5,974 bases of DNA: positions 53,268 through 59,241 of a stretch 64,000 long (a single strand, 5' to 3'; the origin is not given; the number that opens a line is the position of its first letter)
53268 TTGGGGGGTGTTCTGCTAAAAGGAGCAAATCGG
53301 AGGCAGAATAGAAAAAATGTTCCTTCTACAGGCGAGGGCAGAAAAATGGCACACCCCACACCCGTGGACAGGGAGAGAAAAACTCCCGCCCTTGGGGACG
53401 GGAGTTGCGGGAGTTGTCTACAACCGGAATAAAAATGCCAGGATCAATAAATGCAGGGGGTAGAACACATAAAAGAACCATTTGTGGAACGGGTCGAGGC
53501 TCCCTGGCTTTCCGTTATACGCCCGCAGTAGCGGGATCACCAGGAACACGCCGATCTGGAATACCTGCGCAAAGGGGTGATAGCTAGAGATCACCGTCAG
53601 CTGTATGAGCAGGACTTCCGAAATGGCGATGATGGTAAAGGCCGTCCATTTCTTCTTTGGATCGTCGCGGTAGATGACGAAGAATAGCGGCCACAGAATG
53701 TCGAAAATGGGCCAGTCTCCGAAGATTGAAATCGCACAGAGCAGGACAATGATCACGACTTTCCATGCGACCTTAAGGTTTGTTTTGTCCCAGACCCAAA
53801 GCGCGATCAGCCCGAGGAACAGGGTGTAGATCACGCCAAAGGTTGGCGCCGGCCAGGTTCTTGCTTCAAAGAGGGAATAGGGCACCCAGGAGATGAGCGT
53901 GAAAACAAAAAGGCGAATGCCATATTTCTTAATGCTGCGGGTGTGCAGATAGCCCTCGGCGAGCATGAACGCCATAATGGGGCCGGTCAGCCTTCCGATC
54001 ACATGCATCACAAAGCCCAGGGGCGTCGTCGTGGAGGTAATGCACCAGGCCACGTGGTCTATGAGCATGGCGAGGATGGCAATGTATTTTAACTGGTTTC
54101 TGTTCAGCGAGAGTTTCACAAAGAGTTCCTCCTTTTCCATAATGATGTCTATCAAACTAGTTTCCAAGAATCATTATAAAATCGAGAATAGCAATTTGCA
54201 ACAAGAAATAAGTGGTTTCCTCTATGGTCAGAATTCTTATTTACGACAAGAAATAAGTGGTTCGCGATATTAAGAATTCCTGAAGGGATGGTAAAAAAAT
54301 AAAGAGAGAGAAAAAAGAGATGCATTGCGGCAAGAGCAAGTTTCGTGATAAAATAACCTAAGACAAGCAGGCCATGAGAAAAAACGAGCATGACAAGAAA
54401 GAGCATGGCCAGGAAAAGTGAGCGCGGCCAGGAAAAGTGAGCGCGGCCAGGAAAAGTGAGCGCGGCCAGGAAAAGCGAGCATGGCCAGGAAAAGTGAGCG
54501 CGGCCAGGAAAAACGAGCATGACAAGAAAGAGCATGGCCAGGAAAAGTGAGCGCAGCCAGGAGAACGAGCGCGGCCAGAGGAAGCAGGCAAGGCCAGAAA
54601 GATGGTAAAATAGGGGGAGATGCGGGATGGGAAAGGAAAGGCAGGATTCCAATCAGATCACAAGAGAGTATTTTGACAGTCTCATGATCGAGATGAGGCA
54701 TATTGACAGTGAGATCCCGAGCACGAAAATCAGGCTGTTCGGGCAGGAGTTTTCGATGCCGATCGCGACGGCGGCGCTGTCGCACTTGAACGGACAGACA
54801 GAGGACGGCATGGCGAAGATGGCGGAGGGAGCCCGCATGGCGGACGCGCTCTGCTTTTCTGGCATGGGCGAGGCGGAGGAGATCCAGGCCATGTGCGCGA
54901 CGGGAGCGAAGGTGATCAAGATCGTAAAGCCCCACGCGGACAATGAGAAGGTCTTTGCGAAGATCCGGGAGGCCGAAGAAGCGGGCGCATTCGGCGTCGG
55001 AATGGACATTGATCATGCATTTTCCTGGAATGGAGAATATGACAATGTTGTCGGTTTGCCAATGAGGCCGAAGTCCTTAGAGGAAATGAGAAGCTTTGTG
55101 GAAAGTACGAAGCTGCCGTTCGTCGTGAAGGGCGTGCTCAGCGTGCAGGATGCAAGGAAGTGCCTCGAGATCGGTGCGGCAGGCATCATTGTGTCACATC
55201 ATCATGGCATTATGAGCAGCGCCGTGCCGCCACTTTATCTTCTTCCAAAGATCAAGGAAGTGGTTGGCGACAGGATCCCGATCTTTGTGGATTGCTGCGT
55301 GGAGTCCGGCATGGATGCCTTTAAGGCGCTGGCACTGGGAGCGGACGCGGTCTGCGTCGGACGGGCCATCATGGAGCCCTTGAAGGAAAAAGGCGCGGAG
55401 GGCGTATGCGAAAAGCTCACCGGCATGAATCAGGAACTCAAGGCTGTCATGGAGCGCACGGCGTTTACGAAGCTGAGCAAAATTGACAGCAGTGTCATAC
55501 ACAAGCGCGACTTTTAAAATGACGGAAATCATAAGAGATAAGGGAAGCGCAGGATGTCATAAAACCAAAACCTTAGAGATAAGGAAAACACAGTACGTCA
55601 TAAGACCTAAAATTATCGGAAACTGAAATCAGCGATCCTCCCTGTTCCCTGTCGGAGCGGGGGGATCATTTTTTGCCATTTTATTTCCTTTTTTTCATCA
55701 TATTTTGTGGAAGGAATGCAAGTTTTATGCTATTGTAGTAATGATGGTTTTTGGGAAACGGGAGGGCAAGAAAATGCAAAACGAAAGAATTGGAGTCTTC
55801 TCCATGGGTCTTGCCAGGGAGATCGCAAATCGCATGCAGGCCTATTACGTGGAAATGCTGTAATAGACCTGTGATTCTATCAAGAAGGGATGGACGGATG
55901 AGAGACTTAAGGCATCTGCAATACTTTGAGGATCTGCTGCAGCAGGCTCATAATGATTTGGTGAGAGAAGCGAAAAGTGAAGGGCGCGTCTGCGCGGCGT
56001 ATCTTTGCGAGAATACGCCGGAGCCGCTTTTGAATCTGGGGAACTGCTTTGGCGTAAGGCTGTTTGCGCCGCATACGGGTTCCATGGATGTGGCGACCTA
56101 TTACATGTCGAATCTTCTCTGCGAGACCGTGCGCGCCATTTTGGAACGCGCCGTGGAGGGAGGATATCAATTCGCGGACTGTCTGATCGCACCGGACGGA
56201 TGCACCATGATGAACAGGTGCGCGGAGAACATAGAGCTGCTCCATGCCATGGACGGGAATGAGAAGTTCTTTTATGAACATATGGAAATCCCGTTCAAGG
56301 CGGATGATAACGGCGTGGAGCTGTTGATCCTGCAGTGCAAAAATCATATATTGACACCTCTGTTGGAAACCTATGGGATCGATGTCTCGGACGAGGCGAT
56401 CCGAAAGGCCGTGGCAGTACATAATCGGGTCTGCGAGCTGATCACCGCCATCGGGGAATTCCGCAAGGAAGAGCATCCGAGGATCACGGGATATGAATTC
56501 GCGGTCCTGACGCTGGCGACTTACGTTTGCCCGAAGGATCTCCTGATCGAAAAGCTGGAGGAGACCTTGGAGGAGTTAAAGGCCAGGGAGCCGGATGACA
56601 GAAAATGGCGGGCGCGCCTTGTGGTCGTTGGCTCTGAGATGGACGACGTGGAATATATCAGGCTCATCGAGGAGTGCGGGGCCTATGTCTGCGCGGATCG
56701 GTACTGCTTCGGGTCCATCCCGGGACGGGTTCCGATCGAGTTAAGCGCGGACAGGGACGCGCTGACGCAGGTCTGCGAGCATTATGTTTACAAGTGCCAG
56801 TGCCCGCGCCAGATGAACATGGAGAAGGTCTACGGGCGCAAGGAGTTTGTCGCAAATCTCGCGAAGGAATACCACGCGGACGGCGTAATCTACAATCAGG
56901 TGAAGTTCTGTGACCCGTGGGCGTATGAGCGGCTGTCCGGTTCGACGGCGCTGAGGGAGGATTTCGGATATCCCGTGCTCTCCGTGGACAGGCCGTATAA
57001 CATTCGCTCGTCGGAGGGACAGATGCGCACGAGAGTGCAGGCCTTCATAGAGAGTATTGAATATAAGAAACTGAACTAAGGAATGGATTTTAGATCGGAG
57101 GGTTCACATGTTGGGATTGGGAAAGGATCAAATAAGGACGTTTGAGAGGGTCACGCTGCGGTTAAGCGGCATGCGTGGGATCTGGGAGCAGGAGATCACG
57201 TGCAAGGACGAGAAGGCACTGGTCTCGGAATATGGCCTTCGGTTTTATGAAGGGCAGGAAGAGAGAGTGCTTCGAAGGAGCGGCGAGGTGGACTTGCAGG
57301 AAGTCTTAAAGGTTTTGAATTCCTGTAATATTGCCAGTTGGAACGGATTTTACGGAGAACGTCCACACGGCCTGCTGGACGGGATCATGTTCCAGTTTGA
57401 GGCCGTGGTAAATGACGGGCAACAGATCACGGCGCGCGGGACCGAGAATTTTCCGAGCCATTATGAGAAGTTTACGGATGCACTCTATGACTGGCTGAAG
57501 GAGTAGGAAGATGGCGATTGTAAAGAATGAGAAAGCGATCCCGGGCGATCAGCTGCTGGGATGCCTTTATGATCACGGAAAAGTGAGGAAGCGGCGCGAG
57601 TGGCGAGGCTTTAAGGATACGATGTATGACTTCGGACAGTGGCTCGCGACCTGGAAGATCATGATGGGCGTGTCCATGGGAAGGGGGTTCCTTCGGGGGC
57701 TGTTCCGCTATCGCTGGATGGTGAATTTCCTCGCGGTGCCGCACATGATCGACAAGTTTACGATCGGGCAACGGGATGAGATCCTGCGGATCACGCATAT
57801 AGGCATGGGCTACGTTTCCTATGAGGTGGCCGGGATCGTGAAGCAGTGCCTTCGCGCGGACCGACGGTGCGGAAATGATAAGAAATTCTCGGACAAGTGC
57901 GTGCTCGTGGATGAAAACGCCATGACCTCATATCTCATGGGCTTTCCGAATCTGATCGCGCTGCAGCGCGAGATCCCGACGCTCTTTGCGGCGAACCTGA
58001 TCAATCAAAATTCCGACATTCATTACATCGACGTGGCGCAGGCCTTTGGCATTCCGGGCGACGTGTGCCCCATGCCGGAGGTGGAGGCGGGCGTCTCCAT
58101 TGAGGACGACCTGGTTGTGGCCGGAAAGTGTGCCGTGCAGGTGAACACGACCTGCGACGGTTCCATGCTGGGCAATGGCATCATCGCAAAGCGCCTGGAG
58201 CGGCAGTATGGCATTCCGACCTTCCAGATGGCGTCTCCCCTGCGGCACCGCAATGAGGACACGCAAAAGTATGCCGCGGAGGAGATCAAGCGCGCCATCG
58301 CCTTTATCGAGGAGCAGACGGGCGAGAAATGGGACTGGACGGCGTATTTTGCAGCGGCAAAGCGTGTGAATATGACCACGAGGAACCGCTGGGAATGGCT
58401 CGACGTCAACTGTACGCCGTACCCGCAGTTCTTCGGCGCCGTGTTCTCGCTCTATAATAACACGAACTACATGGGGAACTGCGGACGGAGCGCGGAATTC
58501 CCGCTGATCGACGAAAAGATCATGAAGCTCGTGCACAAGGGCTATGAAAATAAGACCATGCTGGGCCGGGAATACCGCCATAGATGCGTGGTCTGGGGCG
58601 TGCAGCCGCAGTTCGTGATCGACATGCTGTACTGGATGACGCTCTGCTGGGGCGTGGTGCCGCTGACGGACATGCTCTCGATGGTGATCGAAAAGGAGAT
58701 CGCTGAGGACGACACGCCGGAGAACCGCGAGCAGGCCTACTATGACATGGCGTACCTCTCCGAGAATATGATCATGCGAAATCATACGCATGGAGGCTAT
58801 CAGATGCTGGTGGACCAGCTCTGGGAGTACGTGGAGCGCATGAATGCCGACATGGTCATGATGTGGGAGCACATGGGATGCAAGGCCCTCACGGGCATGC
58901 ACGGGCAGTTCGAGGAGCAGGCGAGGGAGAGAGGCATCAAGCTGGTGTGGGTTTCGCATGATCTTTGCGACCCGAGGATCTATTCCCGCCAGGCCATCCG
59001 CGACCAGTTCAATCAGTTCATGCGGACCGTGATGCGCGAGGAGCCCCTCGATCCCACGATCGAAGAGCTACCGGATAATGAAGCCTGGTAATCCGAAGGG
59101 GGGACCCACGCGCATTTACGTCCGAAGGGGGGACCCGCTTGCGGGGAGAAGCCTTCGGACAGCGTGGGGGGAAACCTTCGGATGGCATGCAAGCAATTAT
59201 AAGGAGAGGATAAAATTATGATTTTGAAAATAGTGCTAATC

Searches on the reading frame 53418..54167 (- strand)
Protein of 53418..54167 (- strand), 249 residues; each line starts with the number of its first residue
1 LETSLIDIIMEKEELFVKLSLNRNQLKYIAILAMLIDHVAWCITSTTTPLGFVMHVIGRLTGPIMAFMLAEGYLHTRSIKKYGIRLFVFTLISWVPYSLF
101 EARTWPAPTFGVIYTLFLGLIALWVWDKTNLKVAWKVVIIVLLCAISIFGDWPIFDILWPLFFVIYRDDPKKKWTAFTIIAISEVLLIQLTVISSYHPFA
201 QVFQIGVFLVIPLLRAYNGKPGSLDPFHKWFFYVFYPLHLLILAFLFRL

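Call 7: search_protein_families(library=pfam, proteins=[window:53418-54167:-], max_evalue=0.01)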
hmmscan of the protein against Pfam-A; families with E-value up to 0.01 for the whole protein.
window:53418-54167:- (249 aa): 1 family
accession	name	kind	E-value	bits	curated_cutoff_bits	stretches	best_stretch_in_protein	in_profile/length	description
PF05857.17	TraX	-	6.6e-35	121.4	25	1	23-246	2-216/217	TraX protein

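Call 20: find_encoding_contigs(protein=window:53418-54167:-, flank=10000, max_places=10)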
Protein window:53418-54167:- (249 aa): no gene with exactly this product is on record in the collection.

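Call 24: find_encoding_contigs(protein=window:53418-54140:-, flank=10000, max_places=10)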
Protein window:53418-54140:- (240 aa): 6 contigs read that carry it; 6 places shown.
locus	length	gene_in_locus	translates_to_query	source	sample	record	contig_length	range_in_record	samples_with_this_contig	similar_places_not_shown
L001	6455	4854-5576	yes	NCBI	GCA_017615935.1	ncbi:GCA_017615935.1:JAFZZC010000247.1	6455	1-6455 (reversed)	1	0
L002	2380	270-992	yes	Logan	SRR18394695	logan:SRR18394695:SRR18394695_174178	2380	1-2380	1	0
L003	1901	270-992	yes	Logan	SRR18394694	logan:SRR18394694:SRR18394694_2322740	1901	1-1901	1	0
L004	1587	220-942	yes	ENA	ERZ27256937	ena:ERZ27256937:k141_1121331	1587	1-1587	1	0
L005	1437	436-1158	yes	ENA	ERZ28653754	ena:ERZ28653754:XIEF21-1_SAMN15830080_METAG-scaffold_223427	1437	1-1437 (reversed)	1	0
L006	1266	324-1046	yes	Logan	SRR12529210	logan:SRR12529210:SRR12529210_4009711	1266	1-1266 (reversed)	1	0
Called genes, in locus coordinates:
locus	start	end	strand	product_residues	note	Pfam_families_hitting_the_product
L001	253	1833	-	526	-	PF06050:HGD-D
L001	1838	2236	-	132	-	-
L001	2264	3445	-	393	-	PF06050:HGD-D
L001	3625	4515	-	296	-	PF01070:FMN_dh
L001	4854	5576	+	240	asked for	PF05857:TraX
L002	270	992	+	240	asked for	PF05857:TraX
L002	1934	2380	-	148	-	?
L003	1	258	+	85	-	?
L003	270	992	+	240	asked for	PF05857:TraX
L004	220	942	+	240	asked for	PF05857:TraX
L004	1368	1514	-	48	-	-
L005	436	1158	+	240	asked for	PF05857:TraX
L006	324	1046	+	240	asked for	PF05857:TraX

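Call 30: find_related_loci(query=window:53418-54140:-, collection=genome_contigs, flank=6000)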
Query window:53418-54140:- (240 aa) in genome_contigs; peptide patterns used: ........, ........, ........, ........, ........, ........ (x = any residue, [..] = any of these).
81 stretches matched a pattern; 31 encode a relative of the query (tblastn E <= 1e-3); 31 distinct loci.
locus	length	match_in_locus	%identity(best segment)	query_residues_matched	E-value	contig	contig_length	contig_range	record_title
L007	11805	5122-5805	74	2-228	4e-114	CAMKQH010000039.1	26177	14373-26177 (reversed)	MAG: uncultured Lachnospiraceae bacterium isolate SRR12081296_bin.90_metaWRAP_v1.3_MAG genome assembly, contig: ERZ12289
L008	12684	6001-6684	73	2-228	3e-113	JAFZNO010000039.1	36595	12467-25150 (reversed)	MAG: Lachnospiraceae bacterium isolate RGIG7929 Water_buffalos_Rumen-1__c348422, whole genome shotgun sequence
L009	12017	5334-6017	73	2-228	7e-113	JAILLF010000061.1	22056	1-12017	MAG: Acetatifactor sp. isolate RUI221 k141_8270073_flag=0_multi=58.9735_len=22056, whole genome shotgun sequence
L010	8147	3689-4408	61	2-240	1e-96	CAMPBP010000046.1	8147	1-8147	MAG: uncultured Lachnospiraceae bacterium isolate SRR873610_bin.120_metaWRAP_v1.3_MAG genome assembly, contig: NODE_2206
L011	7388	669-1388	61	2-240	1e-96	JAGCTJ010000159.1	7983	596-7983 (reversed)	MAG: Lachnospiraceae bacterium isolate RGIG10105 Yak_Rumen-1__c2000908, whole genome shotgun sequence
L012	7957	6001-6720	60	2-240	1e-93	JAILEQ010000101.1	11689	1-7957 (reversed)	MAG: Lachnospiraceae bacterium isolate RUI050 k141_15070123_flag=0_multi=126.0000_len=11689, whole genome shotgun sequen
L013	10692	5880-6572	61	8-237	5e-92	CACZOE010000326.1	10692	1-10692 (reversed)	MAG: uncultured Lachnospiraceae bacterium isolate RUG12805 genome assembly, contig: RUG12805_asm_326, whole genome shotg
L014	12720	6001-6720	61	3-238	4e-91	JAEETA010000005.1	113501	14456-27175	MAG: Lachnospiraceae bacterium isolate Tb.RUG.395 NODE_368_length_113501_cov_1.794944, whole genome shotgun sequence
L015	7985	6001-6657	64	11-228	6e-91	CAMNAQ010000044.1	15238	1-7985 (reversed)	MAG: uncultured Lachnospiraceae bacterium isolate SRR873598_bin.68_metaWRAP_v1.3_MAG genome assembly, contig: NODE.8002_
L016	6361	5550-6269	60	3-238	2e-90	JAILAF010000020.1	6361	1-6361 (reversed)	MAG: Lachnospiraceae bacterium isolate RUI526 k141_8890478_flag=0_multi=33.8600_len=6361, whole genome shotgun sequence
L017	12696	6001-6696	61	8-240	2e-88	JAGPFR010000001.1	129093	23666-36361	MAG: Lachnospiraceae bacterium isolate Gw_SlDig_bin_197 Gw_SlDig_105_length_129093_cov_6.044066, whole genome shotgun se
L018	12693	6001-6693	61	9-240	5e-88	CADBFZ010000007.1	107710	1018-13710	MAG: uncultured Lachnospiraceae bacterium isolate RUG13935 genome assembly, contig: RUG13935_asm_7, whole genome shotgun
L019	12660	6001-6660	62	12-234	7e-87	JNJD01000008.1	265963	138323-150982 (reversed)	Lachnospiraceae bacterium AC2028 T317DRAFT_scaffold00003.3_C, whole genome shotgun sequence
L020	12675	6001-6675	59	5-228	3e-85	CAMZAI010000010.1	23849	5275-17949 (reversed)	MAG TPA_asm: uncultured Clostridia bacterium isolate SRR10912534_bin.93_metaWRAP_v1.3_MAG genome assembly, contig: ERZ14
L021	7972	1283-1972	54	4-237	4e-77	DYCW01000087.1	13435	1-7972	MAG TPA_asm: Ruminococcus sp. isolate HRGM_Genome_3873 HRGM_Genome_3873_87, whole genome shotgun sequence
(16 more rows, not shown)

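Call 39: list_cluster_members(proteins=[window:53418-54140:-])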
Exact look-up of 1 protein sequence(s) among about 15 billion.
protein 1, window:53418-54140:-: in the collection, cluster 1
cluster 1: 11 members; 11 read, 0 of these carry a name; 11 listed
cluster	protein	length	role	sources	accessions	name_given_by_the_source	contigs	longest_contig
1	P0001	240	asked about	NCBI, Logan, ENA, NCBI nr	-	-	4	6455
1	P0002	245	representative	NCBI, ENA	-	-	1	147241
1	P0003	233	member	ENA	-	-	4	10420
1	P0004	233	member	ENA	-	-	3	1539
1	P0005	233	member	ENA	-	-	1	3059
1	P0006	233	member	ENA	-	-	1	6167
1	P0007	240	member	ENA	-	-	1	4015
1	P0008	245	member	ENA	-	-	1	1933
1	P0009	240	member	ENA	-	-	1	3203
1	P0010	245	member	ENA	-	-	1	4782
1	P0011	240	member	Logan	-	-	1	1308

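Call 40: find_encoding_contigs(protein=P0002, flank=4000, max_places=6)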
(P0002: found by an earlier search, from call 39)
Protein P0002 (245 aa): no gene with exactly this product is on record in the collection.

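Call 41: find_encoding_contigs(protein=P0003, flank=4000, max_places=6)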
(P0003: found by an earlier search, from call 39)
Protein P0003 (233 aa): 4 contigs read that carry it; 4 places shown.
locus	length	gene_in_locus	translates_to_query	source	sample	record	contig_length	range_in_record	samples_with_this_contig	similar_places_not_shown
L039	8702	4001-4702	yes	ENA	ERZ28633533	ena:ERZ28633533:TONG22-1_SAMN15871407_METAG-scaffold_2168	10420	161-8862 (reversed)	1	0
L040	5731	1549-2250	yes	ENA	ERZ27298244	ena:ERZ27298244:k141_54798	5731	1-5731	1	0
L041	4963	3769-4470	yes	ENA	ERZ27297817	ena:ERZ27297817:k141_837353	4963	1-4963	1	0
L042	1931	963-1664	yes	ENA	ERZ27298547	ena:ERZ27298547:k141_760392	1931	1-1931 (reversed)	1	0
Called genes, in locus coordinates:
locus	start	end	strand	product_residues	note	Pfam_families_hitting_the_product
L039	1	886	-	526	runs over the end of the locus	PF06050:HGD-D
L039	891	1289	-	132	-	-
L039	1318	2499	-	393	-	PF06050:HGD-D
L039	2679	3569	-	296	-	PF01070:FMN_dh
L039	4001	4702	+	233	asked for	PF05857:TraX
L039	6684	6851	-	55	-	-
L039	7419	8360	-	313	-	PF13349:DUF4097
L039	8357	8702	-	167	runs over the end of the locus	?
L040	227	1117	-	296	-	PF01070:FMN_dh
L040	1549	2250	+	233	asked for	PF05857:TraX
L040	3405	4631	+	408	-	PF00331:Glyco_hydro_10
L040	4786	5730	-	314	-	?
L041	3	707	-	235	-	?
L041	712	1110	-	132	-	-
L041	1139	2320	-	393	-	PF06050:HGD-D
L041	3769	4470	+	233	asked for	PF05857:TraX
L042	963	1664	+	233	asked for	PF05857:TraX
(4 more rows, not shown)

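Call 44: find_encoding_contigs(protein=P0009, flank=4000, max_places=6)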
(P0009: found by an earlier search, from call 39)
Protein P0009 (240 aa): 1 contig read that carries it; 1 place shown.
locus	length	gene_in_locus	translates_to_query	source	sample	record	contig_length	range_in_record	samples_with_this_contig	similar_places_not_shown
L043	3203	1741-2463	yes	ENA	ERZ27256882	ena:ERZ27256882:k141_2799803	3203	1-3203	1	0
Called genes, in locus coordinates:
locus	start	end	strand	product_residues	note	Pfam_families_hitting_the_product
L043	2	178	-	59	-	?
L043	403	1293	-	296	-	PF01070:FMN_dh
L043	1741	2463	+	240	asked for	PF05857:TraX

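Call 45: find_encoding_contigs(protein=P0004, flank=4000, max_places=6)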
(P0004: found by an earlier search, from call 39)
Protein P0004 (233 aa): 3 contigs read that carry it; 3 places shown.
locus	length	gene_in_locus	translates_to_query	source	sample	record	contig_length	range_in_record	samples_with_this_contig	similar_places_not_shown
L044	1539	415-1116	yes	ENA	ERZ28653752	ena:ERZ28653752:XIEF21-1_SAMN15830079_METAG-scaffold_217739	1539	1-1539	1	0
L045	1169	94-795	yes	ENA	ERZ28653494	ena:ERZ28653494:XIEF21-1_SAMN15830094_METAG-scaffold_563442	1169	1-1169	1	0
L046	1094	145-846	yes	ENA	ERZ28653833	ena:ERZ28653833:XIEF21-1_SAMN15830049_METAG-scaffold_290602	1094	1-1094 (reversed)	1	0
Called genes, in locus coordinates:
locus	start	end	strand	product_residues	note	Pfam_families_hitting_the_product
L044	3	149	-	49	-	?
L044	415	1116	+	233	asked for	PF05857:TraX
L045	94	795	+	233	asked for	PF05857:TraX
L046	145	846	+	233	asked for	PF05857:TraX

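Call 46: find_encoding_contigs(protein=P0005, flank=4000, max_places=6)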
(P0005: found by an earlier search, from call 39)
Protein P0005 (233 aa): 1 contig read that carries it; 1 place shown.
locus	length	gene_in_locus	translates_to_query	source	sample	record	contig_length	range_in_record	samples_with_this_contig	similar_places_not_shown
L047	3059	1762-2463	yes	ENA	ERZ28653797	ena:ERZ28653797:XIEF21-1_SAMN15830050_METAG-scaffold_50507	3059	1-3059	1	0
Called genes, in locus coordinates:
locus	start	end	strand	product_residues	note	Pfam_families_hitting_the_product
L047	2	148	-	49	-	?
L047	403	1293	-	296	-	PF01070:FMN_dh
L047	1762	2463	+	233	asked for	PF05857:TraX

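Call 82: find_encoding_contigs(protein=P0010, flank=4000, max_places=6)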
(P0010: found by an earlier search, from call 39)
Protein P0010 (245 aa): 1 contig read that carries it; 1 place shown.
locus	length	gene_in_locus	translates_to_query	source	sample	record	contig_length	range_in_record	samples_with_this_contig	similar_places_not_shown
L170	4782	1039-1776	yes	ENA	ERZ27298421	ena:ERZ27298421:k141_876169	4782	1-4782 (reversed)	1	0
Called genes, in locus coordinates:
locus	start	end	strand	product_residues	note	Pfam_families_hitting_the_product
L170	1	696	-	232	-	?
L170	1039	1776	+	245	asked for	PF05857:TraX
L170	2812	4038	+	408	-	PF00331:Glyco_hydro_10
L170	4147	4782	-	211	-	?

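Call 83: find_encoding_contigs(protein=P0006, flank=4000, max_places=6)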
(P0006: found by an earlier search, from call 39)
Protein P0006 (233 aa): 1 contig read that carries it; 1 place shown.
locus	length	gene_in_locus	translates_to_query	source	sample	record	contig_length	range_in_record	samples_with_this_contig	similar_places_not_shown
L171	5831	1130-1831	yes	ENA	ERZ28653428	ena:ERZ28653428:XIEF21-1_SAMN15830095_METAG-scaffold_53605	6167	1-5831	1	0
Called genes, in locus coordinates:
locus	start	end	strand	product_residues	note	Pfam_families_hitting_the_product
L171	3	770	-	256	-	?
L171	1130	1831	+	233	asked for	PF05857:TraX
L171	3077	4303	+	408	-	PF00331:Glyco_hydro_10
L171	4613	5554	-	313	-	PF13349:DUF4097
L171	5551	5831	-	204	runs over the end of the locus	?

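Call 84: find_encoding_contigs(protein=P0007, flank=4000, max_places=6)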
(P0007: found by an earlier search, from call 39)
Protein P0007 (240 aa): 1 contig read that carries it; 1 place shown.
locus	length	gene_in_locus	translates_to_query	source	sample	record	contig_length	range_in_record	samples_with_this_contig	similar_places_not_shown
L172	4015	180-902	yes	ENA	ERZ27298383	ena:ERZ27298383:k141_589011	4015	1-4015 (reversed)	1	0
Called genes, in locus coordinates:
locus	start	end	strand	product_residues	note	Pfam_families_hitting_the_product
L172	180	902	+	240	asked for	PF05857:TraX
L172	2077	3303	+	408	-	PF00331:Glyco_hydro_10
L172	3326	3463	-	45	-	-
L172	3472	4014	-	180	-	?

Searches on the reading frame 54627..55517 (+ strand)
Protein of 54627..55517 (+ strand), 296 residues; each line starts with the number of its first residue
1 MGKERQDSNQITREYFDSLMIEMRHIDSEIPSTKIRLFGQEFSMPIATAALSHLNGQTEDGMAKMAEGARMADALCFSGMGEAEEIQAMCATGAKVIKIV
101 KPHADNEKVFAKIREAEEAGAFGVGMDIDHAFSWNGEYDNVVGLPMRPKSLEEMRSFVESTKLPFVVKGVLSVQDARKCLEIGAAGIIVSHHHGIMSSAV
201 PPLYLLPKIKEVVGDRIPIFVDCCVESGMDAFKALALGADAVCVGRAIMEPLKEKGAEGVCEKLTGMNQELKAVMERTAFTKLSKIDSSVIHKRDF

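Call 7: search_protein_families(library=pfam, proteins=[window:54627-55517:+], max_evalue=0.01)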
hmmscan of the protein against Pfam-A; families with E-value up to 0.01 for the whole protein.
window:54627-55517:+ (296 aa): 7 families
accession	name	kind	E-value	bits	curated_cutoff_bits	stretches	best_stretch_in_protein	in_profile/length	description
PF01070.24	FMN_dh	-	3.4e-55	187.9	24.9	2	151-292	207-349/350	FMN-dependent dehydrogenase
PF05690.20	ThiG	-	2.9e-05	24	23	1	216-249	175-208/247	Thiazole biosynthesis protein ThiG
PF01180.27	DHO_dh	-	0.00035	20.3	27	0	206-248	230-272/291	Dihydroorotate dehydrogenase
PF01645.23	Glu_synthase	-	0.0007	19.3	20.4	1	210-249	269-308/369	Conserved region in glutamate synthase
PF02581.23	TMP-TENI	-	0.0011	18.8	27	0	148-190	135-177/180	Thiamine monophosphate synthase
PF04131.20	NanE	-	0.0023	17.6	27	0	63-250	2-178/192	Putative N-acetylmannosamine-6-phosphate epimerase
PF00478.31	IMPDH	-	0.0024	17.4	25.6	0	215-248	206-239/345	IMP dehydrogenase / GMP reductase domain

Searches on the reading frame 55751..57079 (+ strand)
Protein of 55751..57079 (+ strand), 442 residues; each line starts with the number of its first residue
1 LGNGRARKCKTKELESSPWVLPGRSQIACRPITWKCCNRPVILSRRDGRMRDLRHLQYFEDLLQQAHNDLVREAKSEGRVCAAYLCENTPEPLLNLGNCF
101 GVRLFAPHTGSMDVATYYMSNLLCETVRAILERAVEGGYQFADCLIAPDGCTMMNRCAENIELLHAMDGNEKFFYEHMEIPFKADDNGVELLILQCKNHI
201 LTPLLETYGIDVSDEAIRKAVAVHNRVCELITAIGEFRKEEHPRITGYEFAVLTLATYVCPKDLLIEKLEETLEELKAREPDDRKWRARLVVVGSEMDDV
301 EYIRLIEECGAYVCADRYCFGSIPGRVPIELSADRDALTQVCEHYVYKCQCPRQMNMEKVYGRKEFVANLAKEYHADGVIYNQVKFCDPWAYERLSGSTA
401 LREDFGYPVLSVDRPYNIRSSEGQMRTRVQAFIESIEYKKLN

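Call 7: search_protein_families(library=pfam, proteins=[window:55751-57079:+], max_evalue=0.01)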
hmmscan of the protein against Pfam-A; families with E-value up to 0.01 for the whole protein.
window:55751-57079:+ (442 aa): 1 family
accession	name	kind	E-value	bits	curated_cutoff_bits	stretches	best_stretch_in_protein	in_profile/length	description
PF06050.19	HGD-D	-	1.1e-79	268.9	28.4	1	86-436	1-342/342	2-hydroxyglutaryl-CoA dehydratase, D-component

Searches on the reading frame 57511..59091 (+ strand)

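Call 7: search_protein_families(library=pfam, proteins=[window:57511-59091:+], max_evalue=0.01)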
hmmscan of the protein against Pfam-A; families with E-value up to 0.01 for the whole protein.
window:57511-59091:+ (526 aa): 1 family
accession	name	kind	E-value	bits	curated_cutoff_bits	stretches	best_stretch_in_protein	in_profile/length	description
PF06050.19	HGD-D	-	4.9e-31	109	28.4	1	171-504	25-339/342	2-hydroxyglutaryl-CoA dehydratase, D-component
